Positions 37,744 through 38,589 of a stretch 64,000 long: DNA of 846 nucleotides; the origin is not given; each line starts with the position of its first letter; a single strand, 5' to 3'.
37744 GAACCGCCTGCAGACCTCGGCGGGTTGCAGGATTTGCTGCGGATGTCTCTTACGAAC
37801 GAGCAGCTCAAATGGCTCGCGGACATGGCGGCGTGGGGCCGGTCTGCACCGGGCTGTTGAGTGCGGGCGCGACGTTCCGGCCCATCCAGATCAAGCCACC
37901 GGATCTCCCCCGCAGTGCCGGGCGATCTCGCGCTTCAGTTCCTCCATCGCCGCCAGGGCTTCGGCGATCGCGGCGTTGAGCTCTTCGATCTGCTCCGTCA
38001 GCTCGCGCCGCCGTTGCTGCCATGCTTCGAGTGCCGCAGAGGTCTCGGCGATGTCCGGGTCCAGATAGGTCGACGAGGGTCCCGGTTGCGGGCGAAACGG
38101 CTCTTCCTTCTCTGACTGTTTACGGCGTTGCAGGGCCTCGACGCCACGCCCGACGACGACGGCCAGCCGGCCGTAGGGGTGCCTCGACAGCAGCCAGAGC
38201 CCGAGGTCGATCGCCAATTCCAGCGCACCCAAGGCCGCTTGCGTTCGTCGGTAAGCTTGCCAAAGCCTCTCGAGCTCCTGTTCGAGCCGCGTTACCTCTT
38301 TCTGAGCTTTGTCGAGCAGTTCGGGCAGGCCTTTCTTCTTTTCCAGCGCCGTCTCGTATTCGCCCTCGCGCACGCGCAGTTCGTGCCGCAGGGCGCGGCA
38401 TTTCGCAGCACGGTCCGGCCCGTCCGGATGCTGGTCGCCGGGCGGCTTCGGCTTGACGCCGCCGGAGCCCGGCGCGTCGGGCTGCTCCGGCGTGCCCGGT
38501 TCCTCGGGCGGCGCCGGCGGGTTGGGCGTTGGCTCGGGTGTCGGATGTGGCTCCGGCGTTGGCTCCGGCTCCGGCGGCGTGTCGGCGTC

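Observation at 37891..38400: Exactly two cysteines bracket every variable B C-module, and four collinear cysteines occur in every mature A protein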

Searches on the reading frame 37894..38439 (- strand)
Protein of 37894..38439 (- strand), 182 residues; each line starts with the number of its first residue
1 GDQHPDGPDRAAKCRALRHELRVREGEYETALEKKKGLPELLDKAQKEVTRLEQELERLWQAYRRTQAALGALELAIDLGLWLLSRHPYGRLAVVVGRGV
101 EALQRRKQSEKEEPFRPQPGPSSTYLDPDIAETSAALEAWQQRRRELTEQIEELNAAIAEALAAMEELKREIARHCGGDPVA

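Call 38: predict_structure(alignment_id=A4)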
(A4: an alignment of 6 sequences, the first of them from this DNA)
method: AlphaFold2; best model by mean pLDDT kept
length: 182 residues; sequences in the alignment: 6
mean_pLDDT: 80.9   pTM: 0.59
mean pLDDT of the five models: 80.9, 79.0, 77.7, 77.1, 75.2
residues with pLDDT >= 90: 92; 70-90: 39; 50-70: 34; < 50: 17
segments of 3 or more residues with pLDDT < 50: 1-5, 113-123
pLDDT, mean of each block of 10 residues (from residue 1): 55 91 94 95 97 95 87 82 70 61 67 45 64 95 97 96 95 78 46
secondary structure, 60 per line:
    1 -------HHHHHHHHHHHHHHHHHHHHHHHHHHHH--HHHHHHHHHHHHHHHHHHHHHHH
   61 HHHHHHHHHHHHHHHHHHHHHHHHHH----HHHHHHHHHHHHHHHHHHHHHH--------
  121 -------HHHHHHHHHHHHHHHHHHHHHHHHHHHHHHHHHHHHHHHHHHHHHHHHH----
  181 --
elements in order: H8-35 H38-86 H91-112 H128-176
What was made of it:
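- AF2 hairpin with helices 8-35, 38-86, 91-112 and 128-176, Cys at residues 14 and 176, pLDDT 80.9 (call 38). AF2 was run as a monomer and so cannot show dimers (call 38). The AF2 monomer confidently packs the last helix against the first (pLDDT 91-97 in both arms, call 38).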

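Call 42: fold_search(model_id=the predicted structure, library=pdb)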
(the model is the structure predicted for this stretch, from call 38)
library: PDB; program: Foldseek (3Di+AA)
matches with E <= 10: 483; with E <= 0.001: 0
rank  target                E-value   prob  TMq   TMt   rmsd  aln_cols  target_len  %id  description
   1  5xg2                  9.0e-02  0.94  0.41  0.32  28.9       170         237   19  Crystal structure of a coiled-coil segment (residues 345-468 and 694-814) of Pyrococcus yayanosii Smc (released 2017-06-07)
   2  9r68_I                1.5e-01  0.51  0.25  0.09  11.9       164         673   19  CPS secretion pathway Wza-Wzc_C1 (Conf 2) (released 2026-03-04)
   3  8i21_B                1.9e-01  0.41  0.25  0.19  15.5       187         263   11  Cryo-EM structure of 6-subunit Smc5/6 arm region (released 2024-06-26)
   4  9r64_I                2.0e-01  0.30  0.21  0.08  12.6       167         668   18  CPS secretion pathway Wza-Wzc_C1 (Conf 0) (released 2026-03-04)
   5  5nnv_B                2.1e-01  0.95  0.47  0.39   6.9       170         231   14  Structure of a Bacillus subtilis Smc coiled coil middle fragment (released 2017-06-21)
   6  6tpi_A                2.3e-01  1.00  0.61  0.31   7.3       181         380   18  EnvC bound to the FtsX periplasmic domain (released 2020-11-04)
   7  3na7                  2.5e-01  0.98  0.47  0.37   9.9       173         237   13  2.2 Angstrom Structure of the HP0958 Protein from Helicobacter pylori CCUG 17874 (released 2010-09-22)
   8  8i4v_B                2.5e-01  0.72  0.35  0.27  10.3       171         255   16  Cryo-EM structure of 5-subunit Smc5/6 arm region (released 2024-06-26)
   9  2v1y_B                2.5e-01  0.51  0.29  0.31  15.1       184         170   11  Structure of a phosphoinositide 3-kinase alpha adaptor-binding domain (ABD) in a complex with the iSH2 domain from p85 (released 2007-07-24)
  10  9hmx_A                2.6e-01  0.90  0.42  0.42   6.7       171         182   14  Structure of SteB-RipA complex from Mycobacterium tuberculosis (released 2025-07-30)
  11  5nnv_D                2.6e-01  0.87  0.41  0.31  10.2       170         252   16  Structure of a Bacillus subtilis Smc coiled coil middle fragment (released 2017-06-21)
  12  6djl_B                2.8e-01  0.23  0.22  0.19  31.8       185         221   17  Crystal structure of the Rab11 GEF SH3BP5 bound to nucleotide free Rab11A (released 2018-09-26)
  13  5xei                  3.1e-01  0.63  0.36  0.17  10.9       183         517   19  Crystal structure of the Smc head domain with a coiled coil and joint derived from Pyrococcus yayanosii (released 2017-06-07)
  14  6ixf_A                3.1e-01  0.28  0.23  0.20  28.5       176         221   18  Crystal structure of SeMet apo SH3BP5 (P41) (released 2019-03-20)
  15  3l4q_C                3.3e-01  1.00  0.59  0.66   6.6       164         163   12  Structural insights into phosphoinositide 3-kinase activation by the influenza A virus NS1 protein (released 2010-02-02)
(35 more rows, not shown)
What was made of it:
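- The best Foldseek matches are antiparallel coiled coils: Smc arms, EnvC (TMq 0.61), RipA N-domain (call 42).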

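Call 85: fold_search(model_id=the predicted structure, library=viral)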
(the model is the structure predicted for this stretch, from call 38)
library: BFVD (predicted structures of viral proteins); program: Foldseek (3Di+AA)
matches with E <= 10: 466; with E <= 0.001: 0
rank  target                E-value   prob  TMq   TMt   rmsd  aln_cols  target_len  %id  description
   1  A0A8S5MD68            1.4e-01  0.92  0.37  0.08  10.1       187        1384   18  Minor tail protein [Siphoviridae sp. cti6f5]
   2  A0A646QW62            1.5e-01  0.91  0.43  0.37   9.1       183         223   16  Internal virion protein [Roseobacter phage CRP-4]
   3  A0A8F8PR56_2          1.6e-01  0.80  0.35  0.07  18.5       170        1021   17  Myosin II heavy chain [Clandestinovirus]
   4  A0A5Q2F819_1          1.6e-01  0.63  0.33  0.10  11.1       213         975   15  Tape measure protein [Gordonia phage Sixama]
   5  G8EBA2                1.6e-01  0.47  0.31  0.28  37.4       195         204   13  (no name in the UniProt tables at hand)
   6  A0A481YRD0            1.9e-01  0.41  0.27  0.08  16.4       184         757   16  non-specific serine/threonine protein kinase [Marseillevirus LCMAC101]
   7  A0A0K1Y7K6            2.2e-01  0.93  0.49  0.19   6.8       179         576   16  (no name in the UniProt tables at hand)
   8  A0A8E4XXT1            2.2e-01  0.66  0.35  0.16   8.2       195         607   16  Recombination endonuclease subunit [Maribacter phage Colly_1]
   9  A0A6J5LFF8            2.3e-01  0.66  0.33  0.07  30.3       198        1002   17  Uncharacterized protein [uncultured Caudovirales phage]
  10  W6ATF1                2.4e-01  0.82  0.37  0.22  10.2       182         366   12  (no name in the UniProt tables at hand)
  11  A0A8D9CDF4            2.4e-01  0.66  0.37  0.13  10.7       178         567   16  Endonuclease subunit [uncultured marine phage]
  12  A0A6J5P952            2.4e-01  0.25  0.23  0.09  35.4       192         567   17  AAA domain containing protein [uncultured Caudovirales phage]
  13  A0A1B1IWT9            2.6e-01  0.38  0.28  0.23  24.2       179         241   18  (no name in the UniProt tables at hand)
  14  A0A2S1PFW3            2.7e-01  0.44  0.30  0.10  14.2       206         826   13  Tail fiber protein [Pseudomonas phage 98PfluR60PP]
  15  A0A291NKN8            2.9e-01  0.85  0.41  0.11   7.1       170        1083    9  Tail fiber protein [Salmonella phage SP01]
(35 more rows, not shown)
